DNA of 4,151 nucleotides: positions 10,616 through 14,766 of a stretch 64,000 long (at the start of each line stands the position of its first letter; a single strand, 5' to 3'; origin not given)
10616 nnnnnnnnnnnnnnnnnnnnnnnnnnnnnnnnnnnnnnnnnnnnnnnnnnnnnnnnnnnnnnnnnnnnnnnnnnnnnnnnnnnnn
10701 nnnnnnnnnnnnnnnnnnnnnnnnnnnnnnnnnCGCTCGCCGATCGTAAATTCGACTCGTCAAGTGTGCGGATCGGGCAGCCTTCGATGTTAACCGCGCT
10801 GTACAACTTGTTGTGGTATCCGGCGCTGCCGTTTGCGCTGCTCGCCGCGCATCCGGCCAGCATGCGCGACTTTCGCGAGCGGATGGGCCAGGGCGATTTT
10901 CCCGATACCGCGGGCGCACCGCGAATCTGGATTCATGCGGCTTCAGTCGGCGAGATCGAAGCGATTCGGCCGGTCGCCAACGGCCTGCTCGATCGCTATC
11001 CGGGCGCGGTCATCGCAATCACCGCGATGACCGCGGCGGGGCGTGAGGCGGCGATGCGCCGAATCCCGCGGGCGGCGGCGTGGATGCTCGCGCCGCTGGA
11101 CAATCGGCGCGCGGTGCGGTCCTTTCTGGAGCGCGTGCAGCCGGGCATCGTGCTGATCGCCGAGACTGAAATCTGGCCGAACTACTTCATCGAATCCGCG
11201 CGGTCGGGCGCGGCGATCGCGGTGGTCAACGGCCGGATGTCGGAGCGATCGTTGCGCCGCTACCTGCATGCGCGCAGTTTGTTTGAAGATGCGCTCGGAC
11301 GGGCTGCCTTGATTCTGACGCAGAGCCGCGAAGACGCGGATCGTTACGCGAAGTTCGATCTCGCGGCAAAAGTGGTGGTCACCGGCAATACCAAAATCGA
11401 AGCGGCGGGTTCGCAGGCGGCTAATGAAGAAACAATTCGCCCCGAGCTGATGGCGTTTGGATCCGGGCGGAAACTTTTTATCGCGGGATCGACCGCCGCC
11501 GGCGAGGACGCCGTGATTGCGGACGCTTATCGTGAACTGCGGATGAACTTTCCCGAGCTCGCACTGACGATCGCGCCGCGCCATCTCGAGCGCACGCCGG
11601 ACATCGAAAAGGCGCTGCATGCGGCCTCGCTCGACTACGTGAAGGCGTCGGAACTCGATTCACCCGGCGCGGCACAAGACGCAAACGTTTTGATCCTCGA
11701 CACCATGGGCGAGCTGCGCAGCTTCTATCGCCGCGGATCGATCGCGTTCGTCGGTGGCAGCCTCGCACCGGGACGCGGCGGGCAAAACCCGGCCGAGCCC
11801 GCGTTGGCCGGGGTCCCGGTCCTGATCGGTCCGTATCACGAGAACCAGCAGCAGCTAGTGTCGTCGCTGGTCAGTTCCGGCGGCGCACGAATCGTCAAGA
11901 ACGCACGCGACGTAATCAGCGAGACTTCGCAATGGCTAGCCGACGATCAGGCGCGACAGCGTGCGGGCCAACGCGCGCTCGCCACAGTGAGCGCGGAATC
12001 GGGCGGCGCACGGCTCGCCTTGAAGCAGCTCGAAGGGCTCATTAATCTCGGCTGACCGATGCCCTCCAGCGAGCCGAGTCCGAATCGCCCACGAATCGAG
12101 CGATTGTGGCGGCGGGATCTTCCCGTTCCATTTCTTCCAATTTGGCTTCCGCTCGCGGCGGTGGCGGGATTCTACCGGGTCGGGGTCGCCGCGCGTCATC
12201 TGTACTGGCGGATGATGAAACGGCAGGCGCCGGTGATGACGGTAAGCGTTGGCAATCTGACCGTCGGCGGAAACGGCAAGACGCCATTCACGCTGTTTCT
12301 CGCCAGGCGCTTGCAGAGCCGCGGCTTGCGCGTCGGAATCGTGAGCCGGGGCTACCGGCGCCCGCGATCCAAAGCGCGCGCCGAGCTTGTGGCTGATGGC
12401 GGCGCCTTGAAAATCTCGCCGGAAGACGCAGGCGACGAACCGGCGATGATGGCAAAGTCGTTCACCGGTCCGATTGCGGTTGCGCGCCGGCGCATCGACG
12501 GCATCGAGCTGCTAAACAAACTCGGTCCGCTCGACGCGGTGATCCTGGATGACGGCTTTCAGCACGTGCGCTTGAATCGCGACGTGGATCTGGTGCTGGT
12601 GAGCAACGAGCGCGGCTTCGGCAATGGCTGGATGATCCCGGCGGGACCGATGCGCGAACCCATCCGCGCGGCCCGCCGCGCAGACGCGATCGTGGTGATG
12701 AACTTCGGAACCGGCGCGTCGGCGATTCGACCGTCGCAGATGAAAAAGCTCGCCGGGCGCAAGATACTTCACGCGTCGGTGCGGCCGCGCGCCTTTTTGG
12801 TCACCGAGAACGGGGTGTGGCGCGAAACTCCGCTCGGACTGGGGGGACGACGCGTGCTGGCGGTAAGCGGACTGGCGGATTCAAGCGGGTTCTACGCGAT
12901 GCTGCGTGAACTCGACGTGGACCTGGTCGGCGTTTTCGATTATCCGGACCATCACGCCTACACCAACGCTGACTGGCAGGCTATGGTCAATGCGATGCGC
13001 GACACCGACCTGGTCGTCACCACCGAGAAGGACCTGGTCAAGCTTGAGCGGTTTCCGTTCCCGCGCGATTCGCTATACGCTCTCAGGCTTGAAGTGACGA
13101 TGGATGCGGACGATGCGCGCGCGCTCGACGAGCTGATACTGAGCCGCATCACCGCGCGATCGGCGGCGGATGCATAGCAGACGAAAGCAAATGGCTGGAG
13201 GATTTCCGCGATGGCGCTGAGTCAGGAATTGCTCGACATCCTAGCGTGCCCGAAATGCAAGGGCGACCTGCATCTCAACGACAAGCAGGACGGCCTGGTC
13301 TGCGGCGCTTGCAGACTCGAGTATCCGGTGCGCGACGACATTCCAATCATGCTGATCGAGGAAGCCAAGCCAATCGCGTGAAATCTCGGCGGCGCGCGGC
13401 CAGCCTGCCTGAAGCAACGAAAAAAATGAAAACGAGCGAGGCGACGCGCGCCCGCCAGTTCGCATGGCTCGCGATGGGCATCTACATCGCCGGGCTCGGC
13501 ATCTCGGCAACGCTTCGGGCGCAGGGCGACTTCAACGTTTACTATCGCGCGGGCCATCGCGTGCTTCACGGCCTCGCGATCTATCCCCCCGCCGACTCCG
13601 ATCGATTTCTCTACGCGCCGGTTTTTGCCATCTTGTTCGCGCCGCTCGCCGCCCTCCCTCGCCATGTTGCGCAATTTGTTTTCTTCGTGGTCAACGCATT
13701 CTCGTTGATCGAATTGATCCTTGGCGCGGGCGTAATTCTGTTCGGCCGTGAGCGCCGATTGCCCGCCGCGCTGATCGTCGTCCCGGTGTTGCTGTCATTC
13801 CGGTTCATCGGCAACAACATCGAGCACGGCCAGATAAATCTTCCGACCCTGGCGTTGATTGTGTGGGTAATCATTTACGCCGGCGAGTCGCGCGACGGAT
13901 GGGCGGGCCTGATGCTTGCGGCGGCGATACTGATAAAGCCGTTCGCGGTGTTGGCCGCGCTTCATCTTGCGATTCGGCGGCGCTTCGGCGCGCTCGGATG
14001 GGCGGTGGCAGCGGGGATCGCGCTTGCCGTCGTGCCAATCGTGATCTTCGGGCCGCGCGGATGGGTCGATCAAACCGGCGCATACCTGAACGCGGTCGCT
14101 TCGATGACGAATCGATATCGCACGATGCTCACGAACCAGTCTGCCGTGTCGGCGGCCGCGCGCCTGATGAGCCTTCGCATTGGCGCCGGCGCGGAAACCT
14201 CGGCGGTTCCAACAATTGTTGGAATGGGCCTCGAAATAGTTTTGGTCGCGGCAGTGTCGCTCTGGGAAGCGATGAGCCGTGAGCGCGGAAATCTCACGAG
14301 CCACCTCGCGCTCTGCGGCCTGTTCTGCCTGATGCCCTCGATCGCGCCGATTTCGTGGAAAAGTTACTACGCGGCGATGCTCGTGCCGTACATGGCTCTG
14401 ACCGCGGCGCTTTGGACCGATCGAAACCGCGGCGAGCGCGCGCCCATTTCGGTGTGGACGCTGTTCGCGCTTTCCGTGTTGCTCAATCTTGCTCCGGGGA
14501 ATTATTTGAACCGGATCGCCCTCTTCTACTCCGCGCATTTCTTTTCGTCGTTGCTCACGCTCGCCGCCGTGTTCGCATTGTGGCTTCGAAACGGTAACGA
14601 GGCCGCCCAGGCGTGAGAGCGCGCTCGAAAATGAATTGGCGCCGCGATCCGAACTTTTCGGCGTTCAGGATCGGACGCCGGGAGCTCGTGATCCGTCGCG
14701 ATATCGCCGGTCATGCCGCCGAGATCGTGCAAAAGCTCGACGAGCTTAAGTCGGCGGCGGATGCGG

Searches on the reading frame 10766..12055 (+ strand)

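Call 44: search_protein_families(library=pfam, proteins=[window:10766-12055:+], max_evalue=0.00001)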
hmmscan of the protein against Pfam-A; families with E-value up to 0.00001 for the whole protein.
window:10766-12055:+ (429 aa): 1 family
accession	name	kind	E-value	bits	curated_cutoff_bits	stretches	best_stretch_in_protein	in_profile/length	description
PF04413.22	Glycos_transf_N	-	2.3e-51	174.3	23.9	1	36-212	3-178/179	3-Deoxy-D-manno-octulosonic-acid transferase (kdotransferase)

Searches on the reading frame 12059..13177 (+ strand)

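Call 44: search_protein_families(library=pfam, proteins=[window:12059-13177:+], max_evalue=0.00001)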
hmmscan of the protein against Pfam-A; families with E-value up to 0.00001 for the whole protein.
window:12059-13177:+ (372 aa): 1 family
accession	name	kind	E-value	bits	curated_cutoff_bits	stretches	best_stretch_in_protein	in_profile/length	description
PF02606.20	LpxK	-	3.7e-85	286.4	27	1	31-363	4-326/328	Tetraacyldisaccharide-1-P 4'-kinase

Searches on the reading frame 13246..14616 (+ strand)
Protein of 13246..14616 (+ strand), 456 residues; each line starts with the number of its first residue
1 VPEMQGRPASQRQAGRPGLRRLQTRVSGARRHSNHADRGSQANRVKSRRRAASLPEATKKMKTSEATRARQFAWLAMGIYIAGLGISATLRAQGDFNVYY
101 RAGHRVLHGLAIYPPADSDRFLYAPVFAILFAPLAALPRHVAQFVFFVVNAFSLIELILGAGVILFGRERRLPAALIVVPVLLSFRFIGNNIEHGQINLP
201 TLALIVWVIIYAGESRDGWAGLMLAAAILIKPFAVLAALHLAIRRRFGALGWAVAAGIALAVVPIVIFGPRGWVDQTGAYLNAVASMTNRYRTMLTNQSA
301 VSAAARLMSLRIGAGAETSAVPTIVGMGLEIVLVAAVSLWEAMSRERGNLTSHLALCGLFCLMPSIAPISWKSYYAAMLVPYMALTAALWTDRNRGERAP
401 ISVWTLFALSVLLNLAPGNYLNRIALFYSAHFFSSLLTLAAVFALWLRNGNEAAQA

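Call 44: search_protein_families(library=pfam, proteins=[window:13246-14616:+], max_evalue=0.00001)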
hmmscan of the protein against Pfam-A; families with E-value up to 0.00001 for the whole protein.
window:13246-14616:+ (456 aa): 1 family
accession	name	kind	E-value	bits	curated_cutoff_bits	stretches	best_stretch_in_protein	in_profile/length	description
PF09594.16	GT87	-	2.2e-29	103.3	25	1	121-362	1-234/237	Glycosyltransferase family 87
